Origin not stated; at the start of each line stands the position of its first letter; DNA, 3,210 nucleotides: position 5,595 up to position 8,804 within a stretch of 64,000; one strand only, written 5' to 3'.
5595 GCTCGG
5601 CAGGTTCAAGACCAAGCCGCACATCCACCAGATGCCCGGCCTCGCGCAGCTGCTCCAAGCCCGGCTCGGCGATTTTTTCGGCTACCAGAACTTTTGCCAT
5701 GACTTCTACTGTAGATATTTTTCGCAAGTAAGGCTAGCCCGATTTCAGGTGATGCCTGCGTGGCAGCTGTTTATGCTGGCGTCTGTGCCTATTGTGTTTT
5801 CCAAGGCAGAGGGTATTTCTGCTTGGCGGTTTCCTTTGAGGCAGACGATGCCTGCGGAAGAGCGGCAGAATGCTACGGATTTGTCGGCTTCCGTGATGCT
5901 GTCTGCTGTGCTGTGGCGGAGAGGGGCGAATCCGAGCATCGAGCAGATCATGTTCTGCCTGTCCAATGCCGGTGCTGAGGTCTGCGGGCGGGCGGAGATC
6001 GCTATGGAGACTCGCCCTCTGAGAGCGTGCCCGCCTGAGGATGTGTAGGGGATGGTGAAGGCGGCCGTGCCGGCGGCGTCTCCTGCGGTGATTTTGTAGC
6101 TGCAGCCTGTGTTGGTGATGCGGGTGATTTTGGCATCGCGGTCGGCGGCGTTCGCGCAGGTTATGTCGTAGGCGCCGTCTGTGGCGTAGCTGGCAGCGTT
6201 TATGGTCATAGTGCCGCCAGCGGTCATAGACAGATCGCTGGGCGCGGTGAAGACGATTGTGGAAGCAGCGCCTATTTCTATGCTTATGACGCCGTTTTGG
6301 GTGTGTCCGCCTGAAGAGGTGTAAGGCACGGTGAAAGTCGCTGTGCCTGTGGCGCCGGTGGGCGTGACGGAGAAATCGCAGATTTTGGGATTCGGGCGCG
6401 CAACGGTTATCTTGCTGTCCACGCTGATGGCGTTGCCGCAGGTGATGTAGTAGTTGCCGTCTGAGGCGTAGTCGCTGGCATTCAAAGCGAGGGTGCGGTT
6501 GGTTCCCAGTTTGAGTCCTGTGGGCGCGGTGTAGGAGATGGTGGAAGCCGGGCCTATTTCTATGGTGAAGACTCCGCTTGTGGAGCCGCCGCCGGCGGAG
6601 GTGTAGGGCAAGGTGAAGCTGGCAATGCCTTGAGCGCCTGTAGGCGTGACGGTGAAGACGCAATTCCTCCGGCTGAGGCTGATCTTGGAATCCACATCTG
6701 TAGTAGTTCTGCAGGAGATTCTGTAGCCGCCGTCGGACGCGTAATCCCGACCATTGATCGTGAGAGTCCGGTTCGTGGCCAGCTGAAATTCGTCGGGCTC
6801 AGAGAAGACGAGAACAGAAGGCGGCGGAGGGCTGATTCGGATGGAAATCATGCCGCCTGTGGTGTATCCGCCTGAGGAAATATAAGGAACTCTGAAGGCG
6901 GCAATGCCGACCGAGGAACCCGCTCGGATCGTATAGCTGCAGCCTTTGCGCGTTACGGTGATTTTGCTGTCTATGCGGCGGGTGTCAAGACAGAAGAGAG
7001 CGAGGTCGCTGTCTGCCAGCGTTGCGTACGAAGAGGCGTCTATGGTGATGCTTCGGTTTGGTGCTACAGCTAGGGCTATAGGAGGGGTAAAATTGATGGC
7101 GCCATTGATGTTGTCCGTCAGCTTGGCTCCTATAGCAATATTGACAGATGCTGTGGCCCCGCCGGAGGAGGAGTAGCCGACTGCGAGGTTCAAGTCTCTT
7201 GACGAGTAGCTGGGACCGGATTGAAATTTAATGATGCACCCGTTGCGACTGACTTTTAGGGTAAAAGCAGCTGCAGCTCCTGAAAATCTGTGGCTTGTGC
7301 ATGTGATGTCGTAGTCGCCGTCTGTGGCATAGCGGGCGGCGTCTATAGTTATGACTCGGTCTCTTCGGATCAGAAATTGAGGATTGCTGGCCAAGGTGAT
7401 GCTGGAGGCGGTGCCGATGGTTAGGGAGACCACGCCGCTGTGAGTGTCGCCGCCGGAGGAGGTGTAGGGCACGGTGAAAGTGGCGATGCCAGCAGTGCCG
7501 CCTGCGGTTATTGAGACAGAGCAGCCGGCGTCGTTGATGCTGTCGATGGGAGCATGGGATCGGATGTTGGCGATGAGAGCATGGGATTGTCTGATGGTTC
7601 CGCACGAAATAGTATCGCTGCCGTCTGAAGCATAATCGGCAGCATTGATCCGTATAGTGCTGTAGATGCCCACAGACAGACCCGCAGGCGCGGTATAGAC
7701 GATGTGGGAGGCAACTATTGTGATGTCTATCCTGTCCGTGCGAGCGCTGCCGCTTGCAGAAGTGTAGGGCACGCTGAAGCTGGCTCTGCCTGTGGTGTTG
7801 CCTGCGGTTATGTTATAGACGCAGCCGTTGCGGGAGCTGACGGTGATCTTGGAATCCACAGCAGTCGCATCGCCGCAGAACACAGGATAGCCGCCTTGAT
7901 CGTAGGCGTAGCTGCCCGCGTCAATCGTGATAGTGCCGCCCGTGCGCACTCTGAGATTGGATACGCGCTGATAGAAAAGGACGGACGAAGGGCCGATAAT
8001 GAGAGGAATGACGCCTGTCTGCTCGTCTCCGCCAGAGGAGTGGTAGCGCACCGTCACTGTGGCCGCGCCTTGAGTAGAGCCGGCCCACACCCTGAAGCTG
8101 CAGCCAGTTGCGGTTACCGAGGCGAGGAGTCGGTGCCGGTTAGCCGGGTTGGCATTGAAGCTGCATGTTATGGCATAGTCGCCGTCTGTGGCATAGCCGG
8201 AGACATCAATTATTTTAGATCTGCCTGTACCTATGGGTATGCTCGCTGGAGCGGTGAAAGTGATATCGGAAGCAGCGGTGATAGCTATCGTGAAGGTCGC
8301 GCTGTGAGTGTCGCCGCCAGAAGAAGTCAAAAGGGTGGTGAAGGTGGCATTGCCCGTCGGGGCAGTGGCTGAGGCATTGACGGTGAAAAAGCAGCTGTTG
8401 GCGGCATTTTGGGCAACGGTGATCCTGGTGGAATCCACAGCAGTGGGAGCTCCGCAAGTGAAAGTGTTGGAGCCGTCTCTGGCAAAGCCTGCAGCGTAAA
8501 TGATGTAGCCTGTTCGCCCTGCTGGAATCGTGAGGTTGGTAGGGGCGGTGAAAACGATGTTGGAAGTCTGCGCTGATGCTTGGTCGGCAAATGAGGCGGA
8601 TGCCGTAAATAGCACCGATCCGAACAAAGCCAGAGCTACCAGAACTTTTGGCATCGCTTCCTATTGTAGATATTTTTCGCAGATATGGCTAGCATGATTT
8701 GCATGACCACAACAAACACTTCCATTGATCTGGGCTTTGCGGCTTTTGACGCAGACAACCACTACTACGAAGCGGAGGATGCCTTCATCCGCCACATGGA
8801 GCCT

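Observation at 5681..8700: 2.9-kb surface-protein gene inserted between ~66-bp direct duplications of the serA/amidohydrolase bidirectional start region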

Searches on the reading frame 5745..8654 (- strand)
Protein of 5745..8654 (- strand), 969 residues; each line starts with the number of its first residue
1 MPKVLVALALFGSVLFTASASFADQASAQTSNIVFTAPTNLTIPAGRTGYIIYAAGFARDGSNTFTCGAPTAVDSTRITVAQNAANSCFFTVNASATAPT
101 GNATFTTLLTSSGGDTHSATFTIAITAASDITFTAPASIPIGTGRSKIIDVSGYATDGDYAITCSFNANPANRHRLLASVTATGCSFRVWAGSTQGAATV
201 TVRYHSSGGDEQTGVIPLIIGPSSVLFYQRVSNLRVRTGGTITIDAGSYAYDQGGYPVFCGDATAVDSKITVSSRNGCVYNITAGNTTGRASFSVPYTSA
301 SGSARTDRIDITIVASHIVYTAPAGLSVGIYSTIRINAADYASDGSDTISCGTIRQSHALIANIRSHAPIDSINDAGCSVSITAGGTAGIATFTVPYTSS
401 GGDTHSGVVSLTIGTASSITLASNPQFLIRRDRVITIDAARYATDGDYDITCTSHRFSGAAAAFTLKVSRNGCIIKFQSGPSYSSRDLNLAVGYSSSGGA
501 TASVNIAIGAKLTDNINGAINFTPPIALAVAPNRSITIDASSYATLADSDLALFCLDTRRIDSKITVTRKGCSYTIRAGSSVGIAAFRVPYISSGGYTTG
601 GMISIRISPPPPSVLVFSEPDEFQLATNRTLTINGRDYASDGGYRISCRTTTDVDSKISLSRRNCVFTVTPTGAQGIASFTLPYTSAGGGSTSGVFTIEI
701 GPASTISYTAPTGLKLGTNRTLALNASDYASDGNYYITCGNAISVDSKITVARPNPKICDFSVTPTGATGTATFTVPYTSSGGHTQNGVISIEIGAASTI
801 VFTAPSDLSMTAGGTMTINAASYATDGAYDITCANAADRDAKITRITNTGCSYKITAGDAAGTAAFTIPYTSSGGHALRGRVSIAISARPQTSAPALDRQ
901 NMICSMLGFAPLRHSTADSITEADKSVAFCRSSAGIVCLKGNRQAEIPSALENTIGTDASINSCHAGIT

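Call 8: search_protein_families(library=pfam, proteins=[window:5745-8654:-], max_evalue=0.01)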
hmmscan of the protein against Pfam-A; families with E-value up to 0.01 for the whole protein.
window:5745-8654:- (969 aa): 0 families

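Call 11: find_homologous_proteins(query=window:5745-8654:-, max_evalue=0.001)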
Query window:5745-8654:- (969 aa): 87 proteins with E <= 0.001 among 8000 candidates.
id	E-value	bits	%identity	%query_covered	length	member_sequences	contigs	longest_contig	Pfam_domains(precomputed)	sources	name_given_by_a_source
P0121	0.0e+0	2016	97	100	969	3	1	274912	-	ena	-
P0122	0.0e+0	2016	97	100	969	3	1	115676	-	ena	-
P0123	0.0e+0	2008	97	100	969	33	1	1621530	-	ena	-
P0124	0.0e+0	1386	98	68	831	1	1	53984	-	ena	-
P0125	0.0e+0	1031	43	96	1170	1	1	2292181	PF18079.7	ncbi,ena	-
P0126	0.0e+0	1027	47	98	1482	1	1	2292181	PF23598.2,PF00560.40,PF12799.14,PF13855.13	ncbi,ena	-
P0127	3.8e-257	874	45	99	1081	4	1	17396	-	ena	-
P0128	4.6e-256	871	56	55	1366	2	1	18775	PF23598.2,PF00560.40,PF12799.14,PF13855.13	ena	-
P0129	8.5e-256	870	55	55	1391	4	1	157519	PF23598.2,PF00560.40,PF12799.14,PF13855.13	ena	-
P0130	3.1e-252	858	44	99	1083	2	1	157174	PF00073.27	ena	-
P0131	7.1e-252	857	54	55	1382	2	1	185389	PF23598.2,PF00560.40,PF12799.14,PF13855.13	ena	-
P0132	5.4e-250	851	44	99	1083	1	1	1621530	-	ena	-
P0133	3.4e-248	845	41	97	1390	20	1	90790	PF23598.2,PF00560.40,PF12799.14,PF13855.13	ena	-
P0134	3.3e-244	831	43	91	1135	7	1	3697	PF23274.2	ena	-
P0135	8.9e-244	830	40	97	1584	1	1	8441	PF23598.2,PF00560.40,PF13855.13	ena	-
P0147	9.6e-195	668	73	42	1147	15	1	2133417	PF23598.2,PF13516.13,PF18079.7,PF00560.40,PF12799.14,PF13855.13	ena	-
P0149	1.6e-191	657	69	42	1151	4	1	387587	PF23598.2,PF13516.13,PF18079.7,PF00560.40,PF12799.14,PF13855.13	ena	-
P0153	1.4e-181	624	73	42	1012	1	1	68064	PF23598.2,PF18079.7,PF00560.40,PF12799.14,PF13855.13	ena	-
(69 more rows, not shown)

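Call 25: find_encoding_contigs(protein=P0147, flank=4000, max_places=3)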
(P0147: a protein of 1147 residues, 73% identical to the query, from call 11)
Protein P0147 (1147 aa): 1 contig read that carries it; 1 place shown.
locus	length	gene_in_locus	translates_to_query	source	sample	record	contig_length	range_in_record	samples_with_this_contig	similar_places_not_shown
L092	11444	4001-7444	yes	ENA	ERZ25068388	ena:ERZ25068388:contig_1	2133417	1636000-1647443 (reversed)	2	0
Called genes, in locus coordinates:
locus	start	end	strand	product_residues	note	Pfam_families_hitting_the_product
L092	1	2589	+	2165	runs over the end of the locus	-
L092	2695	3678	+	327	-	PF00296:Bac_luciferase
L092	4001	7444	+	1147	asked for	PF18079:AglB_L1 (faint), PF00560:LRR_1 (faint), PF12799:LRR_4 (weak), PF13516:LRR_6 (faint), PF13855:LRR_8, PF23598:LRR_14 (weak), PF13855:LRR_8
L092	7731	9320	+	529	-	PF00682:HMGL-like, PF22617:HCS_D2, PF08502:LeuA_dimer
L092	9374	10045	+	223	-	PF01325:Fe_dep_repress, PF24034:DUF7343 (weak), PF01047:MarR (weak), PF12802:MarR_2, PF13545:HTH_Crp_2 (weak), PF25213:HVO_A0261_N (weak), PF13412:HTH_24 (weak), PF02742:Fe_dep_repr_C, +2 more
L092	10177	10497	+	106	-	-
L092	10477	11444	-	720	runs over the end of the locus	PF09826:Beta_propel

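Call 26: find_encoding_contigs(protein=P0132, flank=4000, max_places=3)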
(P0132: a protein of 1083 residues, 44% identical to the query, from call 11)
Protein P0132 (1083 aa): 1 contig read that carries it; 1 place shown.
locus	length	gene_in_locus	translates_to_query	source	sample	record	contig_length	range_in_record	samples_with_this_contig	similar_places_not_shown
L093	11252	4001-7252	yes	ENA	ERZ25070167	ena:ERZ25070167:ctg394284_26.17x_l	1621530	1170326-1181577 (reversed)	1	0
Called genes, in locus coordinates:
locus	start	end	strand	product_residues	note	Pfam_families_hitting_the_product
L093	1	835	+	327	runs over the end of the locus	PF13672:PP2C_2 (faint), PF07228:SpoIIE (weak)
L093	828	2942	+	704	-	PF00069:Pkinase, PF01636:APH (weak), PF07714:PK_Tyr_Ser-Thr, PF03109:ABC1 (weak), PF03793:PASTA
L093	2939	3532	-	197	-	PF00117:GATase, PF07722:Peptidase_C26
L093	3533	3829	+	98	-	PF06781:CrgA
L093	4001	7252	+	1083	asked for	-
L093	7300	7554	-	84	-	-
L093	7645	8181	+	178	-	PF07681:DoxX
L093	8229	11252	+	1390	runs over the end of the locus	PF00560:LRR_1 (faint), PF12799:LRR_4 (faint), PF13855:LRR_8 (weak), PF23598:LRR_14 (weak), PF13855:LRR_8 (weak)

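Call 35: search_protein_families(library=ncbifam, proteins=[window:5745-8654:-, P0147, P0132], max_evalue=0.01)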
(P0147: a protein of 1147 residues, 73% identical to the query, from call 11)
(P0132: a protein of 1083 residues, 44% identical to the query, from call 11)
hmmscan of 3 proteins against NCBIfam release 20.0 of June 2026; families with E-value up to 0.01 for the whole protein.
window:5745-8654:- (969 aa): 0 families

P0147 (1147 aa): 5 families
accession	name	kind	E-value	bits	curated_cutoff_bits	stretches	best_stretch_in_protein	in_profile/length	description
NF041381.1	XopAC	subfamily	4.9e-20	71.6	450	2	583-708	84-204/451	XopAC/AvrAC family type III secretion system effector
NF041400.1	XopAE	equivalog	2.1e-16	59.9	600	2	583-698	84-196/478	type III secretion system effector XopAE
NF047464.1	FibnectbindLIC11051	equivalog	2.2e-11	43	1000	1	524-698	498-661/685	LIC_11051 family fibronectin-binding protein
NF033190.2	inl_like_NEAT_1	exception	1.4e-06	26.9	1275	1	523-650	249-362/754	NEAT domain-containing leucine-rich repeat protein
NF041351.1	XopL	equivalog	3.1e-06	26.2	500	1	529-695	89-257/497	type III secretion system leucine-rich repeat domain-containing effector XopL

P0132 (1083 aa): 2 families
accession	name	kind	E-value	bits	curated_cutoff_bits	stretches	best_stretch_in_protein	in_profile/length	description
TIGR01133.1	murG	equivalog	0.0002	20.5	250.25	1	261-344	220-303/353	undecaprenyldiphospho-muramoylpentapeptide beta-N-acetylglucosaminyltransferase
NF040580.1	MBL_fold_Vmh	equivalog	0.0068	15.7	430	0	23-99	8-86/286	Vmh family MBL fold metallo-hydrolase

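Call 66: find_encoding_contigs(protein=P0153, flank=7000, max_places=3)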
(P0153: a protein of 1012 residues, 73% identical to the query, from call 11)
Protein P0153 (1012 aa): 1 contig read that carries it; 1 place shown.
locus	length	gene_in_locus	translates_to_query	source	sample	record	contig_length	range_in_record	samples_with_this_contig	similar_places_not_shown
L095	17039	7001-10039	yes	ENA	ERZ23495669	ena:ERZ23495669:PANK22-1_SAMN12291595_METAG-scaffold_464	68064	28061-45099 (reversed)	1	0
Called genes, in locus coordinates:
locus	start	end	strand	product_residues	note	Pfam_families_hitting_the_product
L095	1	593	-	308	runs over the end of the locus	PF01127:Sdh_cyt (weak)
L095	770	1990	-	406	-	PF04909:Amidohydro_2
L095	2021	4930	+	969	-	-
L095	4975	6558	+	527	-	PF00389:2-Hacid_dh, PF02826:2-Hacid_dh_C, PF19304:PGDH_inter, PF01842:ACT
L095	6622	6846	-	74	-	-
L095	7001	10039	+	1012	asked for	PF18079:AglB_L1 (faint), PF23598:LRR_14 (weak), PF00560:LRR_1 (faint), PF13855:LRR_8 (weak), PF12799:LRR_4 (weak), PF13855:LRR_8, PF23598:LRR_14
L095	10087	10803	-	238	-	PF01925:TauE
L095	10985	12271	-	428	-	PF00108:Thiolase_N, PF02803:Thiolase_C (weak), PF22691:Thiolase_C_1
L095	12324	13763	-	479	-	PF01796:OB_ChsH2_C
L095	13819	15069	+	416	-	PF02515:CoA_transf_3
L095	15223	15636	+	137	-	-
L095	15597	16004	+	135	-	-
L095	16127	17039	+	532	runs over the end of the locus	PF13399:LytR_C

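Call 67: find_encoding_contigs(protein=P0149, flank=7000, max_places=3)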
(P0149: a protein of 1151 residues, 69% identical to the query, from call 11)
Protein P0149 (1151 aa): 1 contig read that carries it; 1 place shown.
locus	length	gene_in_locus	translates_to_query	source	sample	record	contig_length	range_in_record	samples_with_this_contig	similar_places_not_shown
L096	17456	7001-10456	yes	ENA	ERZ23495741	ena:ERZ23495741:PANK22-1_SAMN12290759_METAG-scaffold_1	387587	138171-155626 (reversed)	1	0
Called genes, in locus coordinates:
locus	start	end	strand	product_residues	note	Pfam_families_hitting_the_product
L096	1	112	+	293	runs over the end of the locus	PF22622:MFE-2_hydrat-2_N, PF13452:FAS1_DH_region (faint), PF01575:MaoC_dehydratas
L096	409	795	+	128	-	-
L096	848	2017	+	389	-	PF00067:p450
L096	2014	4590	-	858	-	PF01315:Ald_Xan_dh_C, PF02738:MoCoBD_1, PF20256:MoCoBD_2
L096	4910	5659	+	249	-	-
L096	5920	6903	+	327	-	PF00296:Bac_luciferase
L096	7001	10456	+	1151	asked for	PF18079:AglB_L1 (faint), PF13855:LRR_8 (weak), PF23598:LRR_14 (weak), PF00560:LRR_1 (faint), PF12799:LRR_4 (weak), PF13516:LRR_6 (faint), PF12799:LRR_4 (weak), PF13855:LRR_8 (weak)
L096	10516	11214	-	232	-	PF01925:TauE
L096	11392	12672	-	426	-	PF00108:Thiolase_N, PF02803:Thiolase_C (weak), PF22691:Thiolase_C_1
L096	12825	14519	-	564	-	PF01796:OB_ChsH2_C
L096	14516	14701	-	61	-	-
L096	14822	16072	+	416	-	PF02515:CoA_transf_3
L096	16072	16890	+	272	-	PF00378:ECH_1, PF16113:ECH_2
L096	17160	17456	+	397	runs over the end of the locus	PF02771:Acyl-CoA_dh_N, PF02770:Acyl-CoA_dh_M, PF00441:Acyl-CoA_dh_1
